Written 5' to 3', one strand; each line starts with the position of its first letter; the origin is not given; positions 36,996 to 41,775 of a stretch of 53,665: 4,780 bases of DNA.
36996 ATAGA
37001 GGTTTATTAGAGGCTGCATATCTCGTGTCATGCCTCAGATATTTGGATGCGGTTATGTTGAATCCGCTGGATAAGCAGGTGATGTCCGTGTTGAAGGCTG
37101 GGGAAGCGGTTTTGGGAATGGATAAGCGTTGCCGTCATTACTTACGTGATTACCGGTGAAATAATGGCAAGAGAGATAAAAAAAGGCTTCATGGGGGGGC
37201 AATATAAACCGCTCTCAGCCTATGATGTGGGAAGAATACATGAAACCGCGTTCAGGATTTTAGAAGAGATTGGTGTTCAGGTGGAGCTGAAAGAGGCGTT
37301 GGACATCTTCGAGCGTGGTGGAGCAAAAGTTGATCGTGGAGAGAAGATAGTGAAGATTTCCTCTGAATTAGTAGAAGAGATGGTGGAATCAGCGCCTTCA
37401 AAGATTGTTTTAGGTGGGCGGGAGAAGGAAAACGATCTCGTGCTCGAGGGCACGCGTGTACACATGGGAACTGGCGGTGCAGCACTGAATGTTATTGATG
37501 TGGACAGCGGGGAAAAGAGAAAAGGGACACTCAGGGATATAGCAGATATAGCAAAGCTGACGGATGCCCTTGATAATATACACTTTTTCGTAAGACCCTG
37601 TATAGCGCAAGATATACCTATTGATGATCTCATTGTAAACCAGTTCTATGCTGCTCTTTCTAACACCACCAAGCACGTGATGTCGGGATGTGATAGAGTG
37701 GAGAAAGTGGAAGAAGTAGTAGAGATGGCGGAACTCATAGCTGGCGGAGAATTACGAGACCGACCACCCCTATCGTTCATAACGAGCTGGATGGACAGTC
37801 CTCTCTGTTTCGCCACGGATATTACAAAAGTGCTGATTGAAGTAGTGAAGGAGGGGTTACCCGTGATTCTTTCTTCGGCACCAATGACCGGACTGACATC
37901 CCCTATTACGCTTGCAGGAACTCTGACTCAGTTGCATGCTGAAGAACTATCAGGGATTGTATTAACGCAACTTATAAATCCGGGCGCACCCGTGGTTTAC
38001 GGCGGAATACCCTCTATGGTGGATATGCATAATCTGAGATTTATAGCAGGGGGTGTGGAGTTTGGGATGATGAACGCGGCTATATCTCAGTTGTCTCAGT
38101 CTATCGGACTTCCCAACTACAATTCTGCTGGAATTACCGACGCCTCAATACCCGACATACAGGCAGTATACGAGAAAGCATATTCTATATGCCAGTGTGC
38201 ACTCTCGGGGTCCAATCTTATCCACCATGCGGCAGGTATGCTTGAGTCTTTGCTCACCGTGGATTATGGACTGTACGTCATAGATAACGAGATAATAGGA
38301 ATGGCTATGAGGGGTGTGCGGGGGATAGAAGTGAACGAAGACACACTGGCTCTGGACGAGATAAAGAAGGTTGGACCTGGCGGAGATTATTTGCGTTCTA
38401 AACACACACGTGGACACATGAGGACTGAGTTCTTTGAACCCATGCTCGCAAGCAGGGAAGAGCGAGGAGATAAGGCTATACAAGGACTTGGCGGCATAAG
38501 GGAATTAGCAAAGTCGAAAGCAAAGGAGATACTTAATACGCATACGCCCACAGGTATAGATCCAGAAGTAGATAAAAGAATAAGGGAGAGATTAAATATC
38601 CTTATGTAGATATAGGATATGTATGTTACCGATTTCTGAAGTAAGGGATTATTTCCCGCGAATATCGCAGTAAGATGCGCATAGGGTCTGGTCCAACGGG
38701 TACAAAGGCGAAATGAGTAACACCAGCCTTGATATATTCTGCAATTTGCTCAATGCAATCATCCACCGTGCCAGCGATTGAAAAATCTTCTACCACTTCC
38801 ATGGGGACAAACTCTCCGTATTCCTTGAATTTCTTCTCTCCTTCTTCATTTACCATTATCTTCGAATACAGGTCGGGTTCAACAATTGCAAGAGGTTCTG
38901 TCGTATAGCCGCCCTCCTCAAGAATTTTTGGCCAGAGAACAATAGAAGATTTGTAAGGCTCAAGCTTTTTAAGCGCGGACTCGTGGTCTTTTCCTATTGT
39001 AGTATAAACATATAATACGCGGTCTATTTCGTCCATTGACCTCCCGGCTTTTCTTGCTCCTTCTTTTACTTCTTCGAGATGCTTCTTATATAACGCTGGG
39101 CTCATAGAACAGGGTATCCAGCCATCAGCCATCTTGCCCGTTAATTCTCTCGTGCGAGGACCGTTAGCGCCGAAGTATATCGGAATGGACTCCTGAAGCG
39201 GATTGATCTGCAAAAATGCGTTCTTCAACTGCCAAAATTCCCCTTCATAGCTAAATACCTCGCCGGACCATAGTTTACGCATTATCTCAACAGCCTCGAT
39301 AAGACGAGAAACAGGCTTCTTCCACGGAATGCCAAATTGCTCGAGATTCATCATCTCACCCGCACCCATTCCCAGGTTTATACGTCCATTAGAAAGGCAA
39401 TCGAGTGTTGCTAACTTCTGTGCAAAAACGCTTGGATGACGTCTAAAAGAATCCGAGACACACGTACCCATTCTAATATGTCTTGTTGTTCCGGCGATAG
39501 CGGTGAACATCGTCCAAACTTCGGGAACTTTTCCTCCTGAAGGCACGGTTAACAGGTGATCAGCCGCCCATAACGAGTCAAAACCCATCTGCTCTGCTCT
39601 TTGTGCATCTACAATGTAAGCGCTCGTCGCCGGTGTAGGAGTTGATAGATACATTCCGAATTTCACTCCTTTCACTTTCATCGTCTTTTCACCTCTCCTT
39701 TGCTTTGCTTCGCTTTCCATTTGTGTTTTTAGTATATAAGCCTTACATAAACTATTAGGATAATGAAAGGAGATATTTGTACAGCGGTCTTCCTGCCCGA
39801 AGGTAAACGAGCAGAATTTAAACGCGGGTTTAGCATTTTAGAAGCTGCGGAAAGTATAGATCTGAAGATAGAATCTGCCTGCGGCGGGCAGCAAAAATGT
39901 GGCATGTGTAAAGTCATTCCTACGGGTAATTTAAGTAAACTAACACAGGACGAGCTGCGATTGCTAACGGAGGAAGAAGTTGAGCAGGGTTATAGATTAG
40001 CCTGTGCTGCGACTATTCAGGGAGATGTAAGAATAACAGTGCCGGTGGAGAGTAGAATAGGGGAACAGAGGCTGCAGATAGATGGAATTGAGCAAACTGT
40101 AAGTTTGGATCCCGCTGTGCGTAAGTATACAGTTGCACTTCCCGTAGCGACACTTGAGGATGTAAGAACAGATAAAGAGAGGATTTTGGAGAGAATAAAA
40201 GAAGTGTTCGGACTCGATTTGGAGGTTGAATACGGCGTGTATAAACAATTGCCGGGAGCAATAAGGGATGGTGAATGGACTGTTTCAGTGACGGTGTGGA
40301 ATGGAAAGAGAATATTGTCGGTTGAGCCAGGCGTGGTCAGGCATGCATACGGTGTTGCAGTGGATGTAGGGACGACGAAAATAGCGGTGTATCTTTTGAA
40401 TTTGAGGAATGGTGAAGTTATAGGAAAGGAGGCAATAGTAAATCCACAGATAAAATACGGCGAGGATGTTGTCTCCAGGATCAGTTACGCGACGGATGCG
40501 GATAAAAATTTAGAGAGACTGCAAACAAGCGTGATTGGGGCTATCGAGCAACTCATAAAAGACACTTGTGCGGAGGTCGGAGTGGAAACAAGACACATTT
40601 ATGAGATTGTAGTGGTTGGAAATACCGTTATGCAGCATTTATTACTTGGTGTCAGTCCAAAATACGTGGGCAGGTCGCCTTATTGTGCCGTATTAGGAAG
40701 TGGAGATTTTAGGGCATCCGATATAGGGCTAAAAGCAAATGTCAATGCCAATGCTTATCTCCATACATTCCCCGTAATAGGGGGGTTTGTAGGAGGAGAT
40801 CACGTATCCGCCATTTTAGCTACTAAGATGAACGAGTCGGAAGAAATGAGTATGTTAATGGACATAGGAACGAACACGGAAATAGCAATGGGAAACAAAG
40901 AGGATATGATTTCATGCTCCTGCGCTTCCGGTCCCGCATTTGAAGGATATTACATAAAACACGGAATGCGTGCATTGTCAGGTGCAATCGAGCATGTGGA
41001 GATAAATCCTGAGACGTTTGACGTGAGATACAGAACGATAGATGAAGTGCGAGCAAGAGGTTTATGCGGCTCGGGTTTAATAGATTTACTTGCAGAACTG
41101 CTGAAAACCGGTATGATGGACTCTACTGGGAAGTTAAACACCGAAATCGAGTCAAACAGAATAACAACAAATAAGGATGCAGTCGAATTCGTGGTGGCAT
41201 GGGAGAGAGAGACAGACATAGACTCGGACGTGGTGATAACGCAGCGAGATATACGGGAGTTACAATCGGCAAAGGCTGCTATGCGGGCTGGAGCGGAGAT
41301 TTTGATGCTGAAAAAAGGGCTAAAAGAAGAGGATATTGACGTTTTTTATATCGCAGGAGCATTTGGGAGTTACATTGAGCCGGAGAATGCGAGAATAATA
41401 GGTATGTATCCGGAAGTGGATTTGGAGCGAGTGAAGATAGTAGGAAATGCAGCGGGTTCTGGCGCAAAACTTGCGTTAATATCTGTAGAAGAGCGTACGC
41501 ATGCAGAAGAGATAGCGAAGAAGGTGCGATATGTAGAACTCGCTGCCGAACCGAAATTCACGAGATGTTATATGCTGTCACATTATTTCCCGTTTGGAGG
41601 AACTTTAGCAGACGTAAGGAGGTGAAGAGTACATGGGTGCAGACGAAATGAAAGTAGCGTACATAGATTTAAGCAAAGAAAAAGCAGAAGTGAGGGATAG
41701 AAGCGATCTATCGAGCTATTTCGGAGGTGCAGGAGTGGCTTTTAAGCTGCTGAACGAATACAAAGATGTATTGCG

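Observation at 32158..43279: Eleven-kb corrinoid methyl-transfer cluster with two amber-free MttB paralogues and a pterin-binding methyltransferase in an archaeal context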

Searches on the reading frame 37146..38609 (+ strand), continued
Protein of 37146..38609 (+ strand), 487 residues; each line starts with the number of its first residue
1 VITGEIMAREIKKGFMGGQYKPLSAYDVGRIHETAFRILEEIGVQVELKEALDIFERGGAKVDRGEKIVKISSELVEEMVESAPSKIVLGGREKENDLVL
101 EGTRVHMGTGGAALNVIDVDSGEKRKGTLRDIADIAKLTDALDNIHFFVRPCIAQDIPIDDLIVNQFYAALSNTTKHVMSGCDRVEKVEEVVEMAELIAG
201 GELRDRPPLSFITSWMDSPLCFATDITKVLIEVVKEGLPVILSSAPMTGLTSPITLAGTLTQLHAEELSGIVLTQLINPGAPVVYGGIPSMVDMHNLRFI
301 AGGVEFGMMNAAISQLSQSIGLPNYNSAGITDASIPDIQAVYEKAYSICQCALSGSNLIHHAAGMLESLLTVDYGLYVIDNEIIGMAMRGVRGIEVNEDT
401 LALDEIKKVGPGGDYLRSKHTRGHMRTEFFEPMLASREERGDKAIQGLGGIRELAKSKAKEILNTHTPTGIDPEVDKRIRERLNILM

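Call 46: find_encoding_contigs(protein=P0079, flank=8000, max_places=1)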
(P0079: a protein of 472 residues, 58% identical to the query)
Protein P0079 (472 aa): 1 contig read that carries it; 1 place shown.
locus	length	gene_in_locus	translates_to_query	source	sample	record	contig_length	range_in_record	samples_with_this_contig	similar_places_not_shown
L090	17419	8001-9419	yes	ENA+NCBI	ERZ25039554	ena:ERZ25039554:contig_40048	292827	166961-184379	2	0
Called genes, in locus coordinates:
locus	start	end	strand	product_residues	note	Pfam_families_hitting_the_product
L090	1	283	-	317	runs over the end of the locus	PF00202:Aminotran_3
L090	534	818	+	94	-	PF00005:ABC_tran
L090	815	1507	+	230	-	PF00005:ABC_tran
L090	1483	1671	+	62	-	PF00571:CBS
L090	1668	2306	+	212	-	PF00528:BPD_transp_1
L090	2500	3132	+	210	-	PF00528:BPD_transp_1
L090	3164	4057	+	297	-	PF04069:OpuAC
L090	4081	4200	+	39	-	-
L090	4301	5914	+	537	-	PF00496:SBP_bac_5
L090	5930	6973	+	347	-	PF00528:BPD_transp_1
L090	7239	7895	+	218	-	PF00528:BPD_transp_1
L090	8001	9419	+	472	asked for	PF06253:MTTB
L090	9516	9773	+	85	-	-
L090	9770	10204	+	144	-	PF01850:PIN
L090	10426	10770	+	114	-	-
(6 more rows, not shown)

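Call 47: find_encoding_contigs(protein=P0013, flank=8000, max_places=1)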
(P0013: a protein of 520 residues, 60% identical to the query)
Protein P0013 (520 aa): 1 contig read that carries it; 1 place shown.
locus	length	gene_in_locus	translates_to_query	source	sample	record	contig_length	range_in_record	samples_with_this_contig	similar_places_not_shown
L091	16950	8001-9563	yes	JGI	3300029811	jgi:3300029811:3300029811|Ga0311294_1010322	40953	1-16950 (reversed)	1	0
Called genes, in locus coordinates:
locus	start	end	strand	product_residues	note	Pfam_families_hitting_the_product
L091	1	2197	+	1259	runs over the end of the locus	PF08305:NPCBM, PF18582:HZS_alpha, PF03781:FGE-sulfatase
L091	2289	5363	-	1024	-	PF10102:DUF2341, PF13385:Laminin_G_3, PF03629:SASA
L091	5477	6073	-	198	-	PF03629:SASA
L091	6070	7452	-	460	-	PF00884:Sulfatase, PF01663:Phosphodiest (faint), PF16347:SGSH_C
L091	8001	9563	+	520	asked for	PF06253:MTTB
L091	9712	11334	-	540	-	PF00528:BPD_transp_1, PF04069:OpuAC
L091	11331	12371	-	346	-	PF00005:ABC_tran, PF13304:AAA_21 (faint)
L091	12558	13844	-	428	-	PF13649:Methyltransf_25 (faint)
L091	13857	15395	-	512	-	PF06253:MTTB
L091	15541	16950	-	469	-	?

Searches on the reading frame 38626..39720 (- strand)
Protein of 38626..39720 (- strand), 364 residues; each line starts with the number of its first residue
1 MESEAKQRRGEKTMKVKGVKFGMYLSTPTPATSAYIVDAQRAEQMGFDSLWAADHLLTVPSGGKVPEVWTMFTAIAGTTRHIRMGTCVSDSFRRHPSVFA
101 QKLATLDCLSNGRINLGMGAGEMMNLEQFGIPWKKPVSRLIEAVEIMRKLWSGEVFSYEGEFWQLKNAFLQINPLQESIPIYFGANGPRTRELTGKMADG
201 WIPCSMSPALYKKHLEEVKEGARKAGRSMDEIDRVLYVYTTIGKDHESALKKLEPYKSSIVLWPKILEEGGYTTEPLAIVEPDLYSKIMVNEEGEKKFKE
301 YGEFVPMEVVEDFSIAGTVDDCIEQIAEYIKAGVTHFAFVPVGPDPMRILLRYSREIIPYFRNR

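Call 3: search_protein_families(library=pfam, proteins=[window:38626-39720:-], max_evalue=0.01)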
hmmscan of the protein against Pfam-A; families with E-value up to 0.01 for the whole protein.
window:38626-39720:- (364 aa): 1 family
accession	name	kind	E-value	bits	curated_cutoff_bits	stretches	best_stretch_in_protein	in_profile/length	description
PF00296.26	Bac_luciferase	-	3.5e-70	237.3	27.9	1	35-336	24-314/314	Luciferase-like monooxygenase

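Call 4: search_protein_families(library=ncbifam, proteins=[window:38626-39720:-], max_evalue=0.01)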
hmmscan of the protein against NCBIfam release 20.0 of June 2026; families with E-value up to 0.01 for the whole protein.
window:38626-39720:- (364 aa): 32 families (the best 25 are shown)
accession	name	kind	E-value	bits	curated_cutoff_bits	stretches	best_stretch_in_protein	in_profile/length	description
TIGR03555.1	F420_mer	equivalog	5.1e-59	200.3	348.7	1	39-359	18-325/325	5,10-methylenetetrahydromethanopterin reductase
NF002619.0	PRK02271.1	equivalog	1.2e-58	199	276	1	36-358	17-325/329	5,10-methylenetetrahydromethanopterin reductase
TIGR03557.1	F420_G6P_family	subfamily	2.9e-44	151.5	210.4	2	21-225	1-209/316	TIGR03557 family F420-dependent LLM class oxidoreductase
TIGR03619.1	F420_Rv2161c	subfamily_domain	8.5e-44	150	166.9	1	39-247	4-226/247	TIGR03619 family F420-dependent LLM class oxidoreductase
TIGR03560.1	F420_Rv1855c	subfamily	2.1e-40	138.9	231.4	1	35-234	15-224/227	TIGR03560 family F420-dependent LLM class oxidoreductase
TIGR03554.1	F420_G6P_DH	equivalog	2.4e-40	138.5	420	2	39-253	22-244/331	glucose-6-phosphate dehydrogenase (coenzyme-F420)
TIGR03559.1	F420_Rv3520c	subfamily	1.3e-35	123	335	1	37-255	17-241/325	LLM class F420-dependent oxidoreductase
TIGR04465.1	ArgArg_F420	equivalog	4e-35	121.5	470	1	16-249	43-279/364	F420-dependent hydroxymycolic acid dehydrogenase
TIGR04024.1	F420_NP1902A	hypoth_equivalog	3.6e-34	118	345.4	1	36-330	18-300/330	TIGR04024 family LLM class F420-dependent oxidoreductase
TIGR03842.1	F420_CPS_4043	hypoth_equivalog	2.4e-31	109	295.45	1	21-361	2-329/329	TIGR03842 family LLM class F420-dependent oxidoreductase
TIGR03857.1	F420_MSMEG_2249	hypoth_equivalog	7.4e-30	104.3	218.4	1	33-236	14-209/329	TIGR03857 family LLM class F420-dependent oxidoreductase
TIGR03564.1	F420_MSMEG_4879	subfamily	5.3e-29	101.6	234.25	1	37-249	3-211/265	TIGR03564 family F420-dependent LLM class oxidoreductase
TIGR03621.1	F420_MSMEG_2516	subfamily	4.9e-27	94.8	213.15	1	20-199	2-171/295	TIGR03621 family F420-dependent LLM class oxidoreductase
TIGR03617.1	F420_MSMEG_2256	subfamily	1.1e-26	93.5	278.15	1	39-339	1-298/318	TIGR03617 family F420-dependent LLM class oxidoreductase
TIGR03854.1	F420_MSMEG_3544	hypoth_equivalog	2.9e-24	85.9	295.6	1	21-231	2-207/290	TIGR03854 family LLM class F420-dependent oxidoreductase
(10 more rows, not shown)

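Call 55: search_solved_structures(query=window:38626-39717:-, max_evalue=0.00001)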
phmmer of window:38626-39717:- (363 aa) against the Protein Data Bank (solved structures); distinct sequences matched with E-value up to 0.00001: 31.
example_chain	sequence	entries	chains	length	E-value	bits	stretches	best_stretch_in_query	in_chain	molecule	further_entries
8qq8_A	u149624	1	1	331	2.8e-49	171.1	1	19-360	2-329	5,10-methylenetetrahydromethanopterin reductase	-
8qpm_A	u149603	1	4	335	3e-49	171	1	36-361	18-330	5,10-methylenetetrahydromethanopterin reductase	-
8qpl_A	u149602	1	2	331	3.3e-49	170.8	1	36-360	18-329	5,10-methylenetetrahydromethanopterin reductase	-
1z69_A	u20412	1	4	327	5.8e-44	153.6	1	19-357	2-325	Coenzyme F420-dependent N(5),N(10)-methylenetetrahydromethanopterin reductase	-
1ezw_A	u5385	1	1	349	7e-38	133.6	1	18-361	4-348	COENZYME F420-DEPENDENT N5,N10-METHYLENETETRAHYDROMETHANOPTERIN REDUCTASE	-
5lxe_A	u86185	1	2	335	3e-37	131.5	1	37-252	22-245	F420-dependent glucose-6-phosphate dehydrogenase 1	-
3b4y_A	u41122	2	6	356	7.8e-37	130.1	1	21-250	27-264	PROBABLE F420-DEPENDENT GLUCOSE-6-PHOSPHATE DEHYDROGENASE FGD1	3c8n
1f07_A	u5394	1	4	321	4.4e-35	124.4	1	19-349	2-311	COENZYME F420-DEPENDENT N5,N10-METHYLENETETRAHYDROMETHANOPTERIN REDUCTASE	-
9hav_A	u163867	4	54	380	1.1e-33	119.8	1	38-251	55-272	Luciferase family protein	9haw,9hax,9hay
1rhc_A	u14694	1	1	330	1.2e-33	119.7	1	35-255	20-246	F420-dependent alcohol dehydrogenase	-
9fp4_A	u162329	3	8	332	7.1e-30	107.2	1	21-248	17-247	F420-dependent hydroxymycolic acid dehydrogenase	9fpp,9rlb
3rao_A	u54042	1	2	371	1.1e-18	70.5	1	29-223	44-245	Putative Luciferase-like Monooxygenase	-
8cbb_A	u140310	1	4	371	5.5e-16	61.5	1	16-248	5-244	Alkanal monooxygenase alpha chain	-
7jv3_A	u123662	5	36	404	3.6e-14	55.6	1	29-231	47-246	Alkanesulfonate monooxygenase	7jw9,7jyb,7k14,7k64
7bip_A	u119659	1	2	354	2.7e-12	49.4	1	38-232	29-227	Luciferase-like monooxygenase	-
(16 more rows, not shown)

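Call 85: search_solved_structures(query=window:38626-39717:-, max_evalue=1e-40, show_alignments=2)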
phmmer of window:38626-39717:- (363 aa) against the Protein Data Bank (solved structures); distinct sequences matched with E-value up to 1e-40: 4.
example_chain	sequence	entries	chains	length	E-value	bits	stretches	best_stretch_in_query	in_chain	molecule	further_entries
8qq8_A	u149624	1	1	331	2.8e-49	171.1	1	19-360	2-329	5,10-methylenetetrahydromethanopterin reductase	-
8qpm_A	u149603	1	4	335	3e-49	171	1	36-361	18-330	5,10-methylenetetrahydromethanopterin reductase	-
8qpl_A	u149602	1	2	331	3.3e-49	170.8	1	36-360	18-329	5,10-methylenetetrahydromethanopterin reductase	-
1z69_A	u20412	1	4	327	5.8e-44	153.6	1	19-357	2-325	Coenzyme F420-dependent N(5),N(10)-methylenetetrahydromethanopterin reductase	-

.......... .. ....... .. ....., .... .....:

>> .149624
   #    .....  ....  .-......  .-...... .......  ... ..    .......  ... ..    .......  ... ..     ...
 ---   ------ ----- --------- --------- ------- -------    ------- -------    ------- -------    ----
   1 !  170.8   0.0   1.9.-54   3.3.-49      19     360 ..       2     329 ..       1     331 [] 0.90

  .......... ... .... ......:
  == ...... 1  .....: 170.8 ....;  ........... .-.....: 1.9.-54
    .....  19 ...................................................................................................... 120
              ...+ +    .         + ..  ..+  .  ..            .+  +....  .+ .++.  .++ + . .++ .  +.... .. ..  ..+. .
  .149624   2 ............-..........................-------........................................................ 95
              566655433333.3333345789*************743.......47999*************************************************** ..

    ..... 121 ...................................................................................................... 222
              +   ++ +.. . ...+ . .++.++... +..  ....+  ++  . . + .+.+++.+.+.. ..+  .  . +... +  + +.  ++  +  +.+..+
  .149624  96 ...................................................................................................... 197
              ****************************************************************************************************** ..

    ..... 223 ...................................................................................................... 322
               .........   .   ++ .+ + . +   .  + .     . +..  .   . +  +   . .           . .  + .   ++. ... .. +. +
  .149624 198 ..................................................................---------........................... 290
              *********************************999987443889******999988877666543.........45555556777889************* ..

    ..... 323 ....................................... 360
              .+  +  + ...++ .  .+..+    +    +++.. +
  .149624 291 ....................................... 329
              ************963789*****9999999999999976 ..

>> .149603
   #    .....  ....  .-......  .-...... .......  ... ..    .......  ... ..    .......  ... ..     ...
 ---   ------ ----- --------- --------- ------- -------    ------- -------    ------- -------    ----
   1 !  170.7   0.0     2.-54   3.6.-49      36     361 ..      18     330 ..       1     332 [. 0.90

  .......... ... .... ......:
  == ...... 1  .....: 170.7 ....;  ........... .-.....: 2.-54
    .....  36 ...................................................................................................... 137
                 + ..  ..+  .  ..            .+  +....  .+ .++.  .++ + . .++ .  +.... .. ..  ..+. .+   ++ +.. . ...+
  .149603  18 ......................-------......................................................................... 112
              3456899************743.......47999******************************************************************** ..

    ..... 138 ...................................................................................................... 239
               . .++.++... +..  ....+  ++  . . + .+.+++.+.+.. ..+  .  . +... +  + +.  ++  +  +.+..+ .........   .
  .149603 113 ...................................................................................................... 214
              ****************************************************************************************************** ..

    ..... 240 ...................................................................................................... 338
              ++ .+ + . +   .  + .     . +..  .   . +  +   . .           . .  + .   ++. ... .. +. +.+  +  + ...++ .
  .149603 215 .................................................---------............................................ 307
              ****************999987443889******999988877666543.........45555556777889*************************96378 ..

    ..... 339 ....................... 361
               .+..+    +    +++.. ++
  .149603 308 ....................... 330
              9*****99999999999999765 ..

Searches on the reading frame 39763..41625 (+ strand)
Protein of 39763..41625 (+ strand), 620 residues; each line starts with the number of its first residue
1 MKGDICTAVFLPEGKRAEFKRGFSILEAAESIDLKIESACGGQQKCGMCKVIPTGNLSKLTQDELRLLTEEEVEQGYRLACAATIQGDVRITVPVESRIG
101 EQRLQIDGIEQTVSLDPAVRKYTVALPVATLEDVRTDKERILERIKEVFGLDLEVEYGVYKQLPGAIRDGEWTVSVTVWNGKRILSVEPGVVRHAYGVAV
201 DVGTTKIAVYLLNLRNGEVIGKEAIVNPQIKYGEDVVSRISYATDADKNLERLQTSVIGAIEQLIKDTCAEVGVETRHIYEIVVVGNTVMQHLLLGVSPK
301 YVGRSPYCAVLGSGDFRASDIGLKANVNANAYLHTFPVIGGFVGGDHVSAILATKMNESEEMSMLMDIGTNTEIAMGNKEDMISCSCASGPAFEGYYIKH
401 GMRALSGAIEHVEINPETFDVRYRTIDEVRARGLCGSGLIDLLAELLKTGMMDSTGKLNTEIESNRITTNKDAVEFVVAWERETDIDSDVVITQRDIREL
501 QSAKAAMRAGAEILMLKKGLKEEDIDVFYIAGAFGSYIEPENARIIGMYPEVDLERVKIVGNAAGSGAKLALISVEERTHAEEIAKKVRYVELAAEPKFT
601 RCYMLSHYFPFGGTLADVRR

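Call 3: search_protein_families(library=pfam, proteins=[window:39763-41625:+], max_evalue=0.01)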
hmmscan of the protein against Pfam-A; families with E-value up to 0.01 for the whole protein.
window:39763-41625:+ (620 aa): 4 families
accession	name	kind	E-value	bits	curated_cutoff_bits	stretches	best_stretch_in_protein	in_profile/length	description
PF14574.11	RACo_C_ter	-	1.6e-94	316.3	27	1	361-610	1-250/261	C-terminal domain of RACo the ASKHA domain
PF17651.6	Raco_middle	-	8.2e-56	188.6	26.8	1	196-358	1-162/163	RACo middle region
PF17650.6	RACo_linker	-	5.9e-19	68.1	26.2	1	110-191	3-83/86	RACo linker region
PF00111.32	Fer2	-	4.7e-09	36.5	21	1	14-85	5-76/77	2Fe-2S iron-sulfur cluster binding domain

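Call 4: search_protein_families(library=ncbifam, proteins=[window:39763-41625:+], max_evalue=0.01)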
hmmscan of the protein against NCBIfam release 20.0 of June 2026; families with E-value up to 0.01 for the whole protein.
window:39763-41625:+ (620 aa): 10 families
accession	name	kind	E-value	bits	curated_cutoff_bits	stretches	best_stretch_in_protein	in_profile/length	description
NF040756.1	corr_regen_AcsV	exception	1.7e-147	492.5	800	1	9-610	3-624/632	corrinoid activation/regeneration protein AcsV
TIGR04270.1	Rama_corrin_act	subfamily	1.1e-39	136.2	500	1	196-605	1-412/534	methylamine methyltransferase corrinoid protein reductive activase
TIGR01941.1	nqrF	equivalog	1.7e-09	37.1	295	1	13-96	40-123/405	NADH:ubiquinone reductase (Na(+)-transporting) subunit F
NF058606.1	GlBtMonoRdsGbcB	equivalog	1e-08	34.5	500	1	4-91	276-360/362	glycine betaine monooxygenase reductase subunit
NF007964.0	PRK10684.1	equivalog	6.9e-08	31.8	383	1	19-91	263-332/333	NADH oxidoreductase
TIGR02007.1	fdx_isc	equivalog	1.7e-07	31.4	132.1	1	9-94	10-100/110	ISC system 2Fe-2S type ferredoxin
NF041393.1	Frdxn_Halo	equivalog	0.0001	22.1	150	1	18-91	41-113/128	ferredoxin Fer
NF040810.1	BenC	equivalog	0.00065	18.9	430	1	25-113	23-109/333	benzoate 1,2-dioxygenase electron transfer component BenC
TIGR02008.1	fdx_plant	subfamily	0.00067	19.4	81.15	1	24-94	24-91/97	ferredoxin [2Fe-2S]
NF045803.1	MethMoxFADbindMmoC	equivalog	0.005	15.7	500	1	24-107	23-106/343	aromatic/alkene monooxygenase hydroxylase FAD-binding subunit MmoC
